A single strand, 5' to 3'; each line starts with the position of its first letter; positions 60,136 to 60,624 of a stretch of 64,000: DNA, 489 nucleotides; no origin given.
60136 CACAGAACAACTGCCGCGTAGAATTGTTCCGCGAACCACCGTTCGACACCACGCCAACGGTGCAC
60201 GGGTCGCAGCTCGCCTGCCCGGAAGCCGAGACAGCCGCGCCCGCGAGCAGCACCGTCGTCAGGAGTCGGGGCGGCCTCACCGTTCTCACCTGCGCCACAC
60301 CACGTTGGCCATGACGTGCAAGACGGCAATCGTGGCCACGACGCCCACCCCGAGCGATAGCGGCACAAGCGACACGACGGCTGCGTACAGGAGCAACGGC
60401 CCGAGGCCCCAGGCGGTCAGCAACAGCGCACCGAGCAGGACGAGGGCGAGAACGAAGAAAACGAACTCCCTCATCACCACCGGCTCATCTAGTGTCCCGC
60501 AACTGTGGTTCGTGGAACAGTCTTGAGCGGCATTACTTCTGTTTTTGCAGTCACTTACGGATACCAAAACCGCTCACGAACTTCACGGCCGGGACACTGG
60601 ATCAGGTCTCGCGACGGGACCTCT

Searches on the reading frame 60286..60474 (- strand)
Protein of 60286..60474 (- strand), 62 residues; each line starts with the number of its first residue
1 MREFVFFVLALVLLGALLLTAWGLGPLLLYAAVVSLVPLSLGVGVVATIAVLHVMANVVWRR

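Call 10: search_protein_families(library=pfam, proteins=[window:60286-60474:-], max_evalue=0.01)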
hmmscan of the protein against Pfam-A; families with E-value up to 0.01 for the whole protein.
window:60286-60474:- (62 aa): 0 families

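Call 13: find_encoding_contigs(protein=window:60286-60474:-, flank=5000, max_places=10)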
Protein window:60286-60474:- (62 aa): 16 contigs read that carry it; 10 places shown.
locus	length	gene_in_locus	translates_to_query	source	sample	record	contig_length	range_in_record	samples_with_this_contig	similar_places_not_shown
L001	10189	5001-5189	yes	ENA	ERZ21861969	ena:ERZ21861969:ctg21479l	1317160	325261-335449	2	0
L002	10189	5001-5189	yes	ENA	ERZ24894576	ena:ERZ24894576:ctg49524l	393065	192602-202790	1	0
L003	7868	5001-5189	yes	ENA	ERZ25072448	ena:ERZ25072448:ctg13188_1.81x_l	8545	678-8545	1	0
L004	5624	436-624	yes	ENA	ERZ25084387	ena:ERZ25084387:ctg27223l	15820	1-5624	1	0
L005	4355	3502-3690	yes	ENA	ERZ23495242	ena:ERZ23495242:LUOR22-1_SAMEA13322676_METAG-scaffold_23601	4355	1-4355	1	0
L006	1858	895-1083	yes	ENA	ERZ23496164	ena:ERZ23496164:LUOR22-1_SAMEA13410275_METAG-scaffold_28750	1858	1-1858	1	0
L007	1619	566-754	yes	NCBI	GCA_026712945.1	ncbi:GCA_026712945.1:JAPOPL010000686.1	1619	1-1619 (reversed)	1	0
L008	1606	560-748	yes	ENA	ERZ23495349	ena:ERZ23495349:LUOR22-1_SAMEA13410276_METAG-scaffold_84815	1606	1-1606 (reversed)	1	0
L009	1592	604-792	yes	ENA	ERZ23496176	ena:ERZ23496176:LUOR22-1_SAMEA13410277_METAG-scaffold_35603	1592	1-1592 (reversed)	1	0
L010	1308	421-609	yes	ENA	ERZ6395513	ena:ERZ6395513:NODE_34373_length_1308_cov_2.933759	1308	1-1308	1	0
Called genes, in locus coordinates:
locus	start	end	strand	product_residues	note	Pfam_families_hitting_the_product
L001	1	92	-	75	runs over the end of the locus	-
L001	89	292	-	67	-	PF14076:DUF4258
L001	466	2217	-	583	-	PF00756:Esterase (weak)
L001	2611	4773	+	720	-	-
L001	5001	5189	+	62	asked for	-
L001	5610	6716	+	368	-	PF02126:PTE, PF01026:TatD_DNase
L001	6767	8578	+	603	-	PF01011:PQQ, PF13570:Beta-prop_ACSF4 (faint), PF13360:PQQ_2, PF01011:PQQ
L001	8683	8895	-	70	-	-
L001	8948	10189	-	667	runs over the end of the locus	PF13360:PQQ_2, PF01011:PQQ, PF13360:PQQ_2 (weak)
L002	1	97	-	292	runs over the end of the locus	PF03737:RraA-like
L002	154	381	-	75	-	-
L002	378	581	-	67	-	PF14076:DUF4258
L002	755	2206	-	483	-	PF00756:Esterase (weak)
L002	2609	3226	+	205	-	-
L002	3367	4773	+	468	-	-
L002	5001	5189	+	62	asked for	-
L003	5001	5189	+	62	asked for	-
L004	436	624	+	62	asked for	-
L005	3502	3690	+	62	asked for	-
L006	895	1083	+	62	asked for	-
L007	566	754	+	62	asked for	-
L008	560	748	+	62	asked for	-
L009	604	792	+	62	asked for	-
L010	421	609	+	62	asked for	-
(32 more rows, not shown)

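Call 17: find_homologous_proteins(query=window:60286-60474:-, max_evalue=0.01)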
Query window:60286-60474:- (62 aa): 16 proteins with E <= 0.01 among 29 candidates.
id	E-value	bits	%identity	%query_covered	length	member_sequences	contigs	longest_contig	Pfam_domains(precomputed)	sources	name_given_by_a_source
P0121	6.4e-28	113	100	100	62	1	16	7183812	-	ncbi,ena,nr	ncbi:MAG: hypothetical protein OXG35_12175 [Acidobacteria bacterium]|nr:hypothetical protein [Acidob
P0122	2.0e-24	102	95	100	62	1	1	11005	-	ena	-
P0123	2.9e-22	95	85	100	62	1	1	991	-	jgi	jgi:hypothetical protein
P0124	4.8e-22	94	85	100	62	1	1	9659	-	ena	-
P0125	6.3e-22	94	87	100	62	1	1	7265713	-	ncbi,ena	-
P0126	1.5e-21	93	87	100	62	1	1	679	-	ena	-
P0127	7.4e-21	91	87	100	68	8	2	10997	-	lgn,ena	-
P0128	2.2e-20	89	85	100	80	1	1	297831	-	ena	-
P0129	3.2e-20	89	84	100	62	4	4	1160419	-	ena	-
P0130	3.9e-20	88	81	100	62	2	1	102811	-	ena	-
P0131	1.7e-19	86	88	69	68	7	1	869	-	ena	-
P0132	3.7e-19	85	81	100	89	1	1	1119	-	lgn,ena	-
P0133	4.1e-19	85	81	100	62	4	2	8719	-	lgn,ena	-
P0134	1.1e-18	84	77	100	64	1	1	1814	-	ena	-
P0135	2.7e-18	83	77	100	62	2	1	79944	-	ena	-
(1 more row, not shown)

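Call 19: find_encoding_contigs(protein=P0125, flank=6000, max_places=3)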
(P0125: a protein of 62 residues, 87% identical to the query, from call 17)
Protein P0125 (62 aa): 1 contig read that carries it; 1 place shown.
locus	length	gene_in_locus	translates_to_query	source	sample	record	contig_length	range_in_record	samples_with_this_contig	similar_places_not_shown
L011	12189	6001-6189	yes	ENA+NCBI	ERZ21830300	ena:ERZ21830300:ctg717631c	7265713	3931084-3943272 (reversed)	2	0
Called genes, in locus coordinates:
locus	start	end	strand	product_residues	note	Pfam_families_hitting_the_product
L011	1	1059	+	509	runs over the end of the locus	PF00753:Lactamase_B (weak)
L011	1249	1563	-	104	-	PF14384:BrnA_antitoxin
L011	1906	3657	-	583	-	PF00756:Esterase (weak)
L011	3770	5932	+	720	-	-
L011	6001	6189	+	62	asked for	-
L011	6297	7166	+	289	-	PF05685:Uma2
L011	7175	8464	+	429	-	PF01555:N6_N4_Mtase (faint)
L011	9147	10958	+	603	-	PF01011:PQQ, PF13570:Beta-prop_ACSF4 (faint), PF13360:PQQ_2, PF01011:PQQ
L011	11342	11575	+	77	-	-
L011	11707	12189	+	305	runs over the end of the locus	-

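Call 20: find_encoding_contigs(protein=P0135, flank=6000, max_places=3)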
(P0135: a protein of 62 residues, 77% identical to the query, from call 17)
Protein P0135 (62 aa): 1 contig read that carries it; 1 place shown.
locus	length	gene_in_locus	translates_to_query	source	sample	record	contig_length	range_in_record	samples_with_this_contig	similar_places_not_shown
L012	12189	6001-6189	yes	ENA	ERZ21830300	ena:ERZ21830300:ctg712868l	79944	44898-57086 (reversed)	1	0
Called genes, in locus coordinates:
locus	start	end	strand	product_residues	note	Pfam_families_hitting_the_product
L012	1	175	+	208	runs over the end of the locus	PF02190:LON_substr_bdg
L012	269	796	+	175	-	-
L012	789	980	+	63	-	-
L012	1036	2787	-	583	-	PF00756:Esterase (weak)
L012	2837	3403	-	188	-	PF19502:DUF6036 (weak)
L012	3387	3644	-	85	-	-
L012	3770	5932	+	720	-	-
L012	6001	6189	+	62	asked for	-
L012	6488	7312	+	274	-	PF05685:Uma2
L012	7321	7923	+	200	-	-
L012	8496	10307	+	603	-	PF01011:PQQ, PF13570:Beta-prop_ACSF4 (faint), PF13360:PQQ_2, PF01011:PQQ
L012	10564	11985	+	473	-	-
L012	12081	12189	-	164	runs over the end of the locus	PF14367:DUF4411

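Call 22: find_encoding_contigs(protein=P0122, flank=6000, max_places=3)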
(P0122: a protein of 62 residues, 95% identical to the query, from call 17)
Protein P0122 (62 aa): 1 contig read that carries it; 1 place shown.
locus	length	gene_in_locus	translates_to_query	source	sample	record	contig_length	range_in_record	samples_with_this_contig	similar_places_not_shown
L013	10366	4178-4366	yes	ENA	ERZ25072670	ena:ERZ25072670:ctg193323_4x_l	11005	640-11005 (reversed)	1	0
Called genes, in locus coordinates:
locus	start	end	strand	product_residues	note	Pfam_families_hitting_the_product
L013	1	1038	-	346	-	?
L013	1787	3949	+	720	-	-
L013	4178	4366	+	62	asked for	-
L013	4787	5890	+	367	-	PF02126:PTE, PF01026:TatD_DNase (weak)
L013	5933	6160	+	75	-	PF22513:FitA-like_RHH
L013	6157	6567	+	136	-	PF01850:PIN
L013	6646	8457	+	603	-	PF01011:PQQ, PF13570:Beta-prop_ACSF4 (faint), PF13360:PQQ_2, PF01011:PQQ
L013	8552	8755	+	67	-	-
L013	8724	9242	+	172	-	PF09970:DUF2204 (faint), PF19502:DUF6036 (faint)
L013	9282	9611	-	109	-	PF13744:HTH_37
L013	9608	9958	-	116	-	PF05973:Gp49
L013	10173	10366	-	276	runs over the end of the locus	?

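Call 23: find_encoding_contigs(protein=P0129, flank=6000, max_places=4)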
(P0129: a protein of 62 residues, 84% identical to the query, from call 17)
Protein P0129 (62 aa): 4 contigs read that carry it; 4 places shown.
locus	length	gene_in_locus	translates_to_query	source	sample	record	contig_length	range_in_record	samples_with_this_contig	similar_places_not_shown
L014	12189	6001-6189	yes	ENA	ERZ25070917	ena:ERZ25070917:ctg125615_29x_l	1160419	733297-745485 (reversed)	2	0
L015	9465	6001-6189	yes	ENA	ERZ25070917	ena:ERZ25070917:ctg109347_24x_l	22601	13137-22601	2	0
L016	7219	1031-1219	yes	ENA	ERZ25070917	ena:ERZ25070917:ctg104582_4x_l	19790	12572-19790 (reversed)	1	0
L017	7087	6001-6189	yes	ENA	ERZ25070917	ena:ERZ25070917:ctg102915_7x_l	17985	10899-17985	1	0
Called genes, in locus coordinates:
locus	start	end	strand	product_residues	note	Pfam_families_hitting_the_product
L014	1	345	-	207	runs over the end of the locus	PF03737:RraA-like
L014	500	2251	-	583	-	PF00756:Esterase (weak)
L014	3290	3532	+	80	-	-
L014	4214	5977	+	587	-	-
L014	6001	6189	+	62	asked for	-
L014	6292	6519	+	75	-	PF22513:FitA-like_RHH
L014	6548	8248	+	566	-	PF01011:PQQ, PF13360:PQQ_2, PF13570:Beta-prop_ACSF4 (faint), PF13360:PQQ_2, PF01011:PQQ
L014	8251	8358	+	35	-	-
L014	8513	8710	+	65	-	-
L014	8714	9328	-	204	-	PF13191:AAA_16 (weak), PF13604:AAA_30 (faint), PF13401:AAA_22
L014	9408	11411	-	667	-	PF13360:PQQ_2, PF01011:PQQ, PF13360:PQQ_2 (weak)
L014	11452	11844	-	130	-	-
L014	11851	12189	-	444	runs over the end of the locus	PF07586:HXXSHH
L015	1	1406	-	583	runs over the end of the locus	PF00756:Esterase (weak)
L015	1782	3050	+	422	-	-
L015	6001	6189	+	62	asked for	-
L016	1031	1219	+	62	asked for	-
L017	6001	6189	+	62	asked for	-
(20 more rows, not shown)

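Call 24: find_encoding_contigs(protein=P0130, flank=6000, max_places=3)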
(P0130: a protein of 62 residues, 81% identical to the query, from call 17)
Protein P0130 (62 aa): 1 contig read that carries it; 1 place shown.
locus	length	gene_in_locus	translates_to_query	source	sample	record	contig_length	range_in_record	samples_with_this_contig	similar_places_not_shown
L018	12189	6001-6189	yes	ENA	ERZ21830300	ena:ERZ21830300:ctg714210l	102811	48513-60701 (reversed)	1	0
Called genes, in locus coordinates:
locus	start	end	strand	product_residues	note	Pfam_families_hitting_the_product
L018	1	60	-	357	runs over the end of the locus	PF20030:bpMoxR, PF00004:AAA (faint), PF07726:AAA_3, PF07728:AAA_5, PF17863:AAA_lid_2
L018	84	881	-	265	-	PF13709:DUF4159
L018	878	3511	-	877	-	PF07719:TPR_2 (faint), PF13428:TPR_14 (faint), PF13432:TPR_16 (faint), PF14559:TPR_19 (faint), PF13181:TPR_8 (faint), PF23914:TPR_CcmH_CycH (faint), PF13485:Peptidase_MA_2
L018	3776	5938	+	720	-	-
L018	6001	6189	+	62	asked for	-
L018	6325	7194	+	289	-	PF05685:Uma2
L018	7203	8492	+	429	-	PF01555:N6_N4_Mtase (faint)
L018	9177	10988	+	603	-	PF01011:PQQ, PF13570:Beta-prop_ACSF4 (faint), PF13360:PQQ_2, PF01011:PQQ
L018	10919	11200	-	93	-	-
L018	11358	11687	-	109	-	PF13744:HTH_37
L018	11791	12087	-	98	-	PF14175:YaaC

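Call 25: find_encoding_contigs(protein=P0128, flank=6000, max_places=3)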
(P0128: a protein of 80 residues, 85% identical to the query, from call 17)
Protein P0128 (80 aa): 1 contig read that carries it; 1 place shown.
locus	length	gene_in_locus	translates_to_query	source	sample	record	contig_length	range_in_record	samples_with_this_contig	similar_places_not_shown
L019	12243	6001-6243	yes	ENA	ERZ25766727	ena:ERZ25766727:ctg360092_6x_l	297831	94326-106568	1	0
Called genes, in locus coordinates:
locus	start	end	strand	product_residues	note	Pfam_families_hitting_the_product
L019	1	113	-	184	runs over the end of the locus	-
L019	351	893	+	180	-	PF00034:Cytochrom_C (weak), PF13442:Cytochrome_CBB3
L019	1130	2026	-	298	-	PF00009:GTP_EFTU (weak), PF00350:Dynamin_N (faint), PF01926:MMR_HSR1, PF02421:FeoB_N (weak), PF03193:RsgA_GTPase (faint), PF07650:KH_2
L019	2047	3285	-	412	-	PF01595:CNNM (weak), PF00571:CBS (weak), PF03471:CorC_HlyC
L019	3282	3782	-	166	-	PF02130:YbeY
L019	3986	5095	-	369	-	PF02562:PhoH, PF13245:AAA_19 (weak), PF13604:AAA_30 (weak)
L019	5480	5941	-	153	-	-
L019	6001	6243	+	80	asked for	-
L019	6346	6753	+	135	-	PF03781:FGE-sulfatase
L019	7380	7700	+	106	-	-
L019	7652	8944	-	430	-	-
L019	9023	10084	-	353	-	-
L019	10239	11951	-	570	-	PF01336:tRNA_anti-codon, PF00152:tRNA-synt_2, PF02938:GAD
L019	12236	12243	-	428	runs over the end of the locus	PF13393:tRNA-synt_His, PF00587:tRNA-synt_2b, PF13393:tRNA-synt_His, PF03129:HGTP_anticodon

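Call 49: find_encoding_contigs(protein=P0124, flank=6000, max_places=4)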
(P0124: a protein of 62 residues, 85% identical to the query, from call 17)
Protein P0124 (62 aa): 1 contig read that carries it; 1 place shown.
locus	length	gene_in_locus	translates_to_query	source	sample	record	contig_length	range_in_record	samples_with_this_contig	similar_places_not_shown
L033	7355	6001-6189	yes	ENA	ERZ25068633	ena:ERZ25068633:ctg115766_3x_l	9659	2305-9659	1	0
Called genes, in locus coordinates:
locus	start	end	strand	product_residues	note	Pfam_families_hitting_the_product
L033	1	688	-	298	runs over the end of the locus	PF03737:RraA-like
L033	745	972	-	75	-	-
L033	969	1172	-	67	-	PF14076:DUF4258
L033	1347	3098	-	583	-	PF00756:Esterase (weak)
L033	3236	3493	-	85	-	-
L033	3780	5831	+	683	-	-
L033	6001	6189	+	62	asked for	-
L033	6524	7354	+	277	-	?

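Call 61: search_protein_families(library=ncbifam, proteins=[window:60286-60474:-], max_evalue=0.01)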
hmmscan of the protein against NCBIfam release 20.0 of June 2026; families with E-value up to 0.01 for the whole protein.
window:60286-60474:- (62 aa): 0 families

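Call 71: search_protein_representatives(alignment_id=A2)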
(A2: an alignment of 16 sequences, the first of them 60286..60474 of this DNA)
Query: 16 sequences, 62 profile positions. Proteins with E-value up to 0.001 (for the whole library): 3; up to 1e-10: 3; up to 1e-30: 0. The best 3 are listed.
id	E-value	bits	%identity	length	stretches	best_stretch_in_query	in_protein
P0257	8.5e-25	102.7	-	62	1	1-62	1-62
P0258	1.5e-17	79.5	-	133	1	1-45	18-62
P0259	1.3e-16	76.6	-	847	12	22-51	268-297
